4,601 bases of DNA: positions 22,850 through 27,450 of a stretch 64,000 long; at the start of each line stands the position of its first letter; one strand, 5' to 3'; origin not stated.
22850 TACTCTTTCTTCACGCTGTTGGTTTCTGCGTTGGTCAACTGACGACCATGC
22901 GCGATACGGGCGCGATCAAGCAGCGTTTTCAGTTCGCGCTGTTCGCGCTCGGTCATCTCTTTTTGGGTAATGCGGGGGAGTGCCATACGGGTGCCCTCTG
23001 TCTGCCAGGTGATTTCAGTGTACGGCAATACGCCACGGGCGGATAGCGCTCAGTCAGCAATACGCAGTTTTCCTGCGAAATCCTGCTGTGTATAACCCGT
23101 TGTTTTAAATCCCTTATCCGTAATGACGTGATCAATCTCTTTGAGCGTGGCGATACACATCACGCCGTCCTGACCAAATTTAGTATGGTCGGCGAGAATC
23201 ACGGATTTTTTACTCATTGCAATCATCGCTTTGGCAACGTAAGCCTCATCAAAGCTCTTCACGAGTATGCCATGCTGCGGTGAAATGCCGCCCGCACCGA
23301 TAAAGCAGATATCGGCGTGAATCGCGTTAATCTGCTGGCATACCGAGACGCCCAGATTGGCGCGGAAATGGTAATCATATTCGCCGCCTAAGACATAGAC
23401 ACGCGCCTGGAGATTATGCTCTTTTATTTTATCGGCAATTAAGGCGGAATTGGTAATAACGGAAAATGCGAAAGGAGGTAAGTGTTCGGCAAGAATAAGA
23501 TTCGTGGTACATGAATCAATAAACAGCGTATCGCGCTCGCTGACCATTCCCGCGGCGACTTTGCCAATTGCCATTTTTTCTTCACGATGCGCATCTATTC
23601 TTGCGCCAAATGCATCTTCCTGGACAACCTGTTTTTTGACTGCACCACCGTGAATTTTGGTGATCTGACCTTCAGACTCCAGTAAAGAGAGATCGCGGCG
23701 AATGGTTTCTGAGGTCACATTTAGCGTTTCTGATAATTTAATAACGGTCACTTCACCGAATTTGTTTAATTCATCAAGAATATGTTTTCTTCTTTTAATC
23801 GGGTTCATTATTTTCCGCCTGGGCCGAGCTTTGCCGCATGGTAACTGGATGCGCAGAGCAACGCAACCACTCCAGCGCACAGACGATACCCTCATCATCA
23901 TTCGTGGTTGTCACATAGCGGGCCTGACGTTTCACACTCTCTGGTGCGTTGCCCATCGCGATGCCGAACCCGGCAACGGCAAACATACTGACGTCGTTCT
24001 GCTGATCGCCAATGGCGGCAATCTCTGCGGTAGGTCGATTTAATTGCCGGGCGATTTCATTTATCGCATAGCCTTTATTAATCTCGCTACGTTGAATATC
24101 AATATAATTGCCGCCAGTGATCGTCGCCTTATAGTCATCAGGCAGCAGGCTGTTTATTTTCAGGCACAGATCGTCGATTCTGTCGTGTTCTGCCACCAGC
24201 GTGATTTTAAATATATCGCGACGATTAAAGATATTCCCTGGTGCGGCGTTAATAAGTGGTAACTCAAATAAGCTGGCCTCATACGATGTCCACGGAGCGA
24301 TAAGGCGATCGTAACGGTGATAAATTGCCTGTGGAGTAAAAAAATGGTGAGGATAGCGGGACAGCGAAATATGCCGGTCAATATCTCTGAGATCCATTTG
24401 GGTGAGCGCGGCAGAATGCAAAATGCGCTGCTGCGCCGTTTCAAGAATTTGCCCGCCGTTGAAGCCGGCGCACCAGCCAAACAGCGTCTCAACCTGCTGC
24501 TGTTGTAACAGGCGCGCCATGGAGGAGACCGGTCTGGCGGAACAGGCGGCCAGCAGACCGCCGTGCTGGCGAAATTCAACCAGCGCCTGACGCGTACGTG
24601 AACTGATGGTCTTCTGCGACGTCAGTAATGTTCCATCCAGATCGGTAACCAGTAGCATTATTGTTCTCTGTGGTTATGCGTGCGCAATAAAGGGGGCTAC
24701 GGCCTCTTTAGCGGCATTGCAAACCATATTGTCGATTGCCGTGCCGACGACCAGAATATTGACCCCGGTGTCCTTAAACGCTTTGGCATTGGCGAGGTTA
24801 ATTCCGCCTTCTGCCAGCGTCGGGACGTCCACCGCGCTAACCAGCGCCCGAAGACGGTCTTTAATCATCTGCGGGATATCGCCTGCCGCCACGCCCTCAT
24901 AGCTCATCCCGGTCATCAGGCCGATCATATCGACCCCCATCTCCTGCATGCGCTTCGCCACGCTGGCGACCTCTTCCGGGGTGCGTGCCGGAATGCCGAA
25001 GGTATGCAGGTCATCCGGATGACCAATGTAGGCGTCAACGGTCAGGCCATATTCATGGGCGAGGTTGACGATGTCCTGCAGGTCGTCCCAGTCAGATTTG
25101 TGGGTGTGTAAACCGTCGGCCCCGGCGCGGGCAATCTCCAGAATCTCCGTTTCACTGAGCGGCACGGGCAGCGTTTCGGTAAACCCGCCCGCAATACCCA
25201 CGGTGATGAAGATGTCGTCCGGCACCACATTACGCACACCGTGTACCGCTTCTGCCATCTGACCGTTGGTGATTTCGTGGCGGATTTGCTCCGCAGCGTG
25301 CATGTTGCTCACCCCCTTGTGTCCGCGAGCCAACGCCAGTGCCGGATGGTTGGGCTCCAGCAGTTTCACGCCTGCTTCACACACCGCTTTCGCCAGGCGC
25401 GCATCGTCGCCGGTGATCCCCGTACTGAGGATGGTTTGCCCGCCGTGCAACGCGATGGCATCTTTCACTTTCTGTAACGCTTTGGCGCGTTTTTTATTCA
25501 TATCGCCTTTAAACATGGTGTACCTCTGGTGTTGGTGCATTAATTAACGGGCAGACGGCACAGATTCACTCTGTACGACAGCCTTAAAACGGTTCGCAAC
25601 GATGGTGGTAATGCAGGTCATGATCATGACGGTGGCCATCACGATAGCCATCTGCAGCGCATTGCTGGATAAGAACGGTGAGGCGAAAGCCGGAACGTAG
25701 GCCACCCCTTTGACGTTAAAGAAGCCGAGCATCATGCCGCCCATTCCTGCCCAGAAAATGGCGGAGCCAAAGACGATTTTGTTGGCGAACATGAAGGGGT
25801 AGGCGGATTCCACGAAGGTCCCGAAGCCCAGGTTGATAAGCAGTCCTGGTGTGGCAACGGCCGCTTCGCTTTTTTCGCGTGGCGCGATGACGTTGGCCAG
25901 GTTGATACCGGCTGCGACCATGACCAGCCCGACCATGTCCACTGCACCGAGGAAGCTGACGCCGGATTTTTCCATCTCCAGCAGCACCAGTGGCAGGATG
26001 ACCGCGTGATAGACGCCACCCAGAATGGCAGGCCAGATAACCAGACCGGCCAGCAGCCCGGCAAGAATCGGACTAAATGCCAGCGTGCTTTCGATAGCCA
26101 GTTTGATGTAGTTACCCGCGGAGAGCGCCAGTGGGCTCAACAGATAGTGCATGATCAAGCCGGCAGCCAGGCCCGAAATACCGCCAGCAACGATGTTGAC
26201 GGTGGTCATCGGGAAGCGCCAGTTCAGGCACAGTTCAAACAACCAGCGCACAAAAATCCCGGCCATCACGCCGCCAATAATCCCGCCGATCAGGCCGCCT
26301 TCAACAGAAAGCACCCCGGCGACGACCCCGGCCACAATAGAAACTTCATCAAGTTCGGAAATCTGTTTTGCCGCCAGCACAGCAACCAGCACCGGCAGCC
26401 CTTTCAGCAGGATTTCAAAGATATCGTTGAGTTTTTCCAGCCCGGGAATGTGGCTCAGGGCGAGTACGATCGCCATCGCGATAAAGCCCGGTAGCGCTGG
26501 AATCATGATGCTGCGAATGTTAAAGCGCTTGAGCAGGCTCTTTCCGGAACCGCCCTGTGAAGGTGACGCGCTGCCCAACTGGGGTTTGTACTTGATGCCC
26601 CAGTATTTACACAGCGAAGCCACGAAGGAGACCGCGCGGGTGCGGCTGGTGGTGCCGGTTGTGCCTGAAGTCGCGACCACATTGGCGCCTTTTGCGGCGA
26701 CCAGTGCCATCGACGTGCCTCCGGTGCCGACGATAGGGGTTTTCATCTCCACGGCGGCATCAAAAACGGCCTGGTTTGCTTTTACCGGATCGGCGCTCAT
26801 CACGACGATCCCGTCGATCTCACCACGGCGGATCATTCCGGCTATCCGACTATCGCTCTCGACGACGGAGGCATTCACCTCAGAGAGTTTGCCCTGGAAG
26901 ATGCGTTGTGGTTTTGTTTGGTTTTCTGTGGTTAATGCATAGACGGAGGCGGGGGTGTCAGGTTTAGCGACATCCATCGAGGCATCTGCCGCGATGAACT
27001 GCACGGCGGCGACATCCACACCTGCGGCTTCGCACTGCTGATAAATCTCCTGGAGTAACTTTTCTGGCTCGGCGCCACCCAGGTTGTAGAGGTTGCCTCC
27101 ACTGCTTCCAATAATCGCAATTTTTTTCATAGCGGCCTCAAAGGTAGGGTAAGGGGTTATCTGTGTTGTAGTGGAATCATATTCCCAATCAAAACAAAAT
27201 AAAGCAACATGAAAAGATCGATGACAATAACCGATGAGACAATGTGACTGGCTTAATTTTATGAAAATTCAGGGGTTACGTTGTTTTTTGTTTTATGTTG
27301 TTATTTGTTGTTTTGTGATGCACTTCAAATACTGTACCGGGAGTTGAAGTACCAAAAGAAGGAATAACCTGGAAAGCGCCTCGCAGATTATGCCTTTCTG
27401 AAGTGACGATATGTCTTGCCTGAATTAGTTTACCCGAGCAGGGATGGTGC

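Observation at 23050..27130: Uncharacterised sugar-phosphate-like catabolic module: DeoR regulator, Cof phosphatase, TIM-barrel enzyme and a 528-aa two-domain membrane protein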

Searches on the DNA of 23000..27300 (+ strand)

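Call 5: search_dna_similar(query=window:23000-27300:+, collection=ecoli_genomes, mode=near, max_rows=15)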
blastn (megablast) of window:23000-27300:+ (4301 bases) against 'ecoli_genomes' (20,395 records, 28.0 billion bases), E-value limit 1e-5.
Records with a match: 3; places in all: 3; records where one place covers at least 80% of the query: 3.
Genomes with a match: 3 of 5426; with a place that covers at least 80% of the query: 3. Places per genome that has any: lowest 1, median 1, highest 1. On chromosomes: 3 places; on plasmids: 0.
Best place of each record, by identity: 80-90% 3.
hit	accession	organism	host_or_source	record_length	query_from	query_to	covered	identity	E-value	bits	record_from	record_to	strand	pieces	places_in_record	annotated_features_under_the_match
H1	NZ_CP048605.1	Escherichia coli strain PapRG-06-5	Papio papio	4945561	5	4211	98%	80.4%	0e+0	3164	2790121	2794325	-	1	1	PTS sugar transporter | Cof-type HAD-IIB family hydrolase | histidine biosynthesis protein | DeoR/GlpR family DNA-binding transcription regulator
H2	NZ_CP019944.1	Escherichia coli strain DSM 103246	chicken carcass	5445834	5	4211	98%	80.3%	0e+0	3158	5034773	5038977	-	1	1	PTS sugar transporter | Cof-type HAD-IIB family hydrolase | histidine biosynthesis protein | DeoR/GlpR family DNA-binding transcription regulator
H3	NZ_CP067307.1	Escherichia coli strain ABW_A19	waste water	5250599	5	4211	98%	80.3%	0e+0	3158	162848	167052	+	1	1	PTS sugar transporter | Cof-type HAD-IIB family hydrolase | histidine biosynthesis protein | DeoR/GlpR family DNA-binding transcription regulator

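Call 6: get_annotated_region(hit=H1, flank=8000)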
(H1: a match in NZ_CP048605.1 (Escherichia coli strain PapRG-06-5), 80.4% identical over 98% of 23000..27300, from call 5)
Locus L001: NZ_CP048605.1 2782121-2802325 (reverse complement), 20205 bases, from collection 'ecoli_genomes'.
description: Escherichia coli strain PapRG-06-5 chromosome, complete genome
organism: Escherichia coli strain PapRG-06-5 (NCBI taxid 562)
replicon: chromosome; assembly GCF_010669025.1
host: Papio papio; source: stool; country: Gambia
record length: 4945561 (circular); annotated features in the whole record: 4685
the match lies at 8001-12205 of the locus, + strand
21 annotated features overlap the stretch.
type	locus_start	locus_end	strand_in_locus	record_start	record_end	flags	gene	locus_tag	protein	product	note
CDS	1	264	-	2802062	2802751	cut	pepE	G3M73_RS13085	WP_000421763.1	dipeptidase PepE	-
CDS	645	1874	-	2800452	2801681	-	sorE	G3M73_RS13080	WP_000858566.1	L-sorbose 1-phosphate reductase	-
CDS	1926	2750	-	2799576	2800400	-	-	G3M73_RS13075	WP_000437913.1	PTS system mannose/fructose/sorbose family transporter subunit IID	-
CDS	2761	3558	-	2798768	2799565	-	-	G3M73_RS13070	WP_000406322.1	PTS mannose/fructose/sorbose transporter subunit IIC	-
CDS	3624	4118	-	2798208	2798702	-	-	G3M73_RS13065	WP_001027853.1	PTS system mannose/fructose/N-acetylgalactosamine-transporter subunit IIB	-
CDS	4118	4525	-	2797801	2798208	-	-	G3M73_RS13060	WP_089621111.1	mannose/fructose/sorbose PTS transporter subunit IIA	-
CDS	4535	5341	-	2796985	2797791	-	-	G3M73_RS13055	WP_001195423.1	SDR family oxidoreductase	-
CDS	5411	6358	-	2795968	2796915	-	-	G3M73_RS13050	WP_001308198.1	sugar-binding transcriptional regulator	-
CDS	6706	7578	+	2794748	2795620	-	rluF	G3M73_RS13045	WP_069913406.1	23S rRNA pseudouridine(2604) synthase RluF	-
CDS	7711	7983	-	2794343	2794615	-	yjbD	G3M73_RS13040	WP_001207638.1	DUF3811 domain-containing protein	-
CDS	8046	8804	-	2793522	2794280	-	-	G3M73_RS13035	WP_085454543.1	DeoR/GlpR family DNA-binding transcription regulator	-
CDS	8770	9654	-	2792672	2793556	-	-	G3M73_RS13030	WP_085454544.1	Cof-type HAD-IIB family hydrolase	-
CDS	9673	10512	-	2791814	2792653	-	-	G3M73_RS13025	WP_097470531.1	histidine biosynthesis protein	-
CDS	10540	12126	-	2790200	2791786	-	-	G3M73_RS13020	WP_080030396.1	PTS sugar transporter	-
CDS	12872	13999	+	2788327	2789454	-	-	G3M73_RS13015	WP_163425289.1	slipin family protein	-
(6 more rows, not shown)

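Call 67: search_rna_families(sources=[L036, L039, L040, L046, L052, L066], threshold=gathering)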
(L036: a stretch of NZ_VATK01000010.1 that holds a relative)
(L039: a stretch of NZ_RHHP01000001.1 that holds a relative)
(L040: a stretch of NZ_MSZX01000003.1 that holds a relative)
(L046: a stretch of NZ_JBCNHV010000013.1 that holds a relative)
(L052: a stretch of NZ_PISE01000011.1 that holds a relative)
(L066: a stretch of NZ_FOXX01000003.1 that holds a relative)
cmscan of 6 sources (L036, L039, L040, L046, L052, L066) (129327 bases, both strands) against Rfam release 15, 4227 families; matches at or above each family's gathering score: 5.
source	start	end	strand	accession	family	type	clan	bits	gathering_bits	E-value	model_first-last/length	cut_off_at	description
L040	3453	3718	+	RF00230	T-box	Cis-reg; leader;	-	105.9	93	4.7e-22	1-219/219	no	T-box leader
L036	13511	13621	+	RF01411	BsrF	Gene; sRNA;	-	97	50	8.5e-17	1-113/113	no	BsrF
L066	13468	13856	-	RF01766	cspA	Cis-reg; thermoregulator;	-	88.8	78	9.2e-21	1-428/428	no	cspA thermoregulator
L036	4670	4741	+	RF00005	tRNA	Gene; tRNA;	CL00001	62.7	29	6.5e-11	1-71/71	no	tRNA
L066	19165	19261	-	RF00029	Intron_gpII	Intron;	-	53.8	40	1.8e-07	1-77/77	no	Group II catalytic intron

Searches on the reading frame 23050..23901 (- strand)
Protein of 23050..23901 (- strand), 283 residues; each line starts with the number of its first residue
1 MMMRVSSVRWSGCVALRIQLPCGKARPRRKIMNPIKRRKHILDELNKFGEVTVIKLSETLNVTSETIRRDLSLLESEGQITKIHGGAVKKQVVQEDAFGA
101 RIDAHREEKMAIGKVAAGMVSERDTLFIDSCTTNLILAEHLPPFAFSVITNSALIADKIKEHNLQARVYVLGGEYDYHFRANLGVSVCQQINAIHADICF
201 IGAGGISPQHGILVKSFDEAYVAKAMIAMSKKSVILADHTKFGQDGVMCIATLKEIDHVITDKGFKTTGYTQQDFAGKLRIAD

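Call 3: search_protein_families(library=pfam, proteins=[window:23050-23901:-], max_evalue=0.01)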
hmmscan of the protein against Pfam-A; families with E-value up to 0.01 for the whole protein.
window:23050-23901:- (283 aa): 5 families
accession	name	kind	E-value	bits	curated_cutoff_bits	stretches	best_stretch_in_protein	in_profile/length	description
PF00455.28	DeoRC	-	1.9e-43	148.6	31.8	1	105-263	2-160/160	DeoR C terminal sensor domain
PF08220.18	HTH_DeoR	-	1.4e-15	57.2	21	1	37-88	1-52/57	DeoR-like helix-turn-helix domain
PF08279.18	HTH_11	-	3.3e-07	30.5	25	1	37-85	1-51/55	HTH domain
PF13412.12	HTH_24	-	0.0046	16.9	21.9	1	37-81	4-48/48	Winged helix-turn-helix DNA-binding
PF25213.1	HVO_A0261_N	-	0.0089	16.3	35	0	35-84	10-58/86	HVO_A0261 N-terminal domain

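Call 4: search_protein_families(library=ncbifam, proteins=[window:23050-23901:-], max_evalue=0.01)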
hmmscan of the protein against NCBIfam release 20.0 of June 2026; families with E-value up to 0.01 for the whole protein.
window:23050-23901:- (283 aa): 16 families
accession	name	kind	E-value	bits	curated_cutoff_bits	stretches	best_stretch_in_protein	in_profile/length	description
NF041397.1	TranRegGlpR_Halo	equivalog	9e-48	163.1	300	1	32-267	1-236/253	HTH-type transcriptional regulator GlpR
NF007753.1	PRK10434.1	equivalog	2.1e-37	129.1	350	1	32-268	1-238/253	glucitol operon DNA-binding transcriptional repressor SrlR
NF040755.1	AgaR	equivalog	1.2e-36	126.1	260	1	33-267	3-240/256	transcriptional repressor AgaR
NF040890.1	trans_reg_YgbI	equivalog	1.3e-33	116.6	400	1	32-268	1-237/253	DNA-binding transcriptional repressor YgbI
NF010034.0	PRK13509.1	equivalog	1.5e-28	99.8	244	1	32-264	1-232/251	HTH-type transcriptional regulator UlaR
NF007316.0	PRK09802.1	equivalog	2.7e-28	98.9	351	1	28-267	9-251/269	DeoR family transcriptional regulator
NF007720.0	PRK10411.1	equivalog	4.1e-28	98.3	259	1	36-266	4-236/243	L-fucose operon activator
NF040887.2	trans_reg_YciT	exception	7.4e-28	97.8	450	1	37-269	4-232/246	DNA-binding transcriptional regulator YciT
NF007961.0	PRK10681.1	equivalog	1.5e-25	90.1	244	1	38-264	9-234/252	DNA-binding transcriptional repressor DeoR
NF008154.0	PRK10906.1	equivalog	1.6e-24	86.6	331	1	35-263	4-232/252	DeoR/GlpR family transcriptional regulator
TIGR01884.1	cas_HTH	subfamily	8e-05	22.1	60.2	1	36-84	142-190/202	CRISPR-associated CARF protein Csa3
NF003996.0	PRK05472.2-5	equivalog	0.00078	19.3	138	1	29-79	4-54/209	redox-sensing transcriptional repressor Rex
TIGR02404.1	trehalos_R_Bsub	equivalog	0.0013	18.4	211.95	1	54-88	28-62/233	trehalose operon repressor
NF053736.1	AcpB_EbpR_MafR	subfamily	0.0041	16.4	130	1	35-79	5-50/481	AcpB/EbpR/MafR family transcriptional regulator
NF033788.1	HTH_metalloreg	subfamily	0.0063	16.3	55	0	37-81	12-56/77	metalloregulator ArsR/SmtB family transcription factor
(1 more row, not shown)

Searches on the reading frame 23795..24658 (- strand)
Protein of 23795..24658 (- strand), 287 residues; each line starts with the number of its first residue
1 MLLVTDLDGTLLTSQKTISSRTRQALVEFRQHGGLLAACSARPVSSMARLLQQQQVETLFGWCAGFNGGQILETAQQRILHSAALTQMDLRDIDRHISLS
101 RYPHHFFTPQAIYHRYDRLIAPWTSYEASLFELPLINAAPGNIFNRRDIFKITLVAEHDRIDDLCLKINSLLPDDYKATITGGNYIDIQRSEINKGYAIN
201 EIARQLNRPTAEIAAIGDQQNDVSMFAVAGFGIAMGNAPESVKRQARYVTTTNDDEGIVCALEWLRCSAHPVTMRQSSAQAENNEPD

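Call 3: search_protein_families(library=pfam, proteins=[window:23795-24658:-], max_evalue=0.01)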
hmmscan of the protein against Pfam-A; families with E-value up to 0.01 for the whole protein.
window:23795-24658:- (287 aa): 6 families
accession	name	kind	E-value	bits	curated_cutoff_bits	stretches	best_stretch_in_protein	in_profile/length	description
PF08282.18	Hydrolase_3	-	5.2e-51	174.3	20.9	1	3-261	1-254/255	haloacid dehalogenase-like hydrolase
PF05116.19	S6PP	-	2.8e-11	43.9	20.3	1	177-261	148-241/247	Sucrose-6F-phosphate phosphohydrolase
PF00702.32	Hydrolase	-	1.6e-06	29.1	26.4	1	195-230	156-191/191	haloacid dehalogenase-like hydrolase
PF12710.13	HAD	-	0.00034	21.5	27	0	4-84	2-90/189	haloacid dehalogenase-like hydrolase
PF02358.22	Trehalose_PPase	-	0.002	17.8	27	0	167-230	137-204/235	Trehalose-phosphatase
PF13419.12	HAD_2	-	0.0039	17.8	23.8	0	6-30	4-28/178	Haloacid dehalogenase-like hydrolase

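Call 4: search_protein_families(library=ncbifam, proteins=[window:23795-24658:-], max_evalue=0.01)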
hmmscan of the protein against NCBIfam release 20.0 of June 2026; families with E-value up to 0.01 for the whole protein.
window:23795-24658:- (287 aa): 31 families (the best 25 are shown)
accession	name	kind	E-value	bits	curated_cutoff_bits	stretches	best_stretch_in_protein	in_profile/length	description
TIGR00099.1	Cof-subfamily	subfamily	3.6e-47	161.1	137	1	2-261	1-255/256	Cof-type HAD-IIB family hydrolase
NF007806.0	PRK10513.1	equivalog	4e-39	134.6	273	1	2-263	5-265/270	sugar-phosphatase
NF045966.1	YcsE_rel_Pase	equivalog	1.3e-23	83.8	220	1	2-263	4-260/265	YcsE-related riboflavin metabolism phosphatase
NF002245.0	PRK01158.1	equivalog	2.6e-22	79.3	198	1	186-266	149-229/233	phosphoglycolate phosphatase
TIGR01484.1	HAD-SF-IIB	subfamily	9.3e-21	74.9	41.8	1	2-235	1-221/221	HAD-IIB family hydrolase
TIGR01487.1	Pglycolate_arch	equivalog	1.8e-20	73.7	122.75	1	182-260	135-213/215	phosphoglycolate phosphatase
TIGR01482.1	SPP-subfamily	subfamily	3e-18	66.2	107.15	1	171-261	135-220/225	sucrose-phosphate phosphatase subfamily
NF007821.0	PRK10530.1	equivalog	3.3e-18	65.9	274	2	184-259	189-264/272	pyridoxal phosphatase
NF011705.0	PRK15126.1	equivalog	2.3e-16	59.9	336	1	4-244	6-238/272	HMP-PP phosphatase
NF008213.0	PRK10976.1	equivalog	1.9e-10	40.7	386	1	4-257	6-255/266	sugar/pyridoxal phosphate phosphatase YigL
TIGR01486.1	HAD-SF-IIB-MPGP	subfamily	4.6e-10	39.3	164.75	1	178-261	161-252/257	mannosyl-3-phosphoglycerate phosphatase family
NF001217.0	PRK00192.1-4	equivalog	1e-07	31.8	373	1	174-235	161-223/265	mannosyl-3-phosphoglycerate phosphatase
NF008350.0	PRK11133.1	equivalog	1.5e-07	30.9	413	1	181-262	236-315/324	phosphoserine phosphatase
TIGR02463.1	MPGP_rel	hypoth_equivalog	1.6e-07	31.4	282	1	171-231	151-211/216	mannosyl-3-phosphoglycerate phosphatase-related protein YedP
TIGR01670.1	KdsC-phosphatas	subfamily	7.3e-07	29.2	106.95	1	192-260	74-142/154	3-deoxy-D-manno-octulosonate 8-phosphate phosphatase, YrbI family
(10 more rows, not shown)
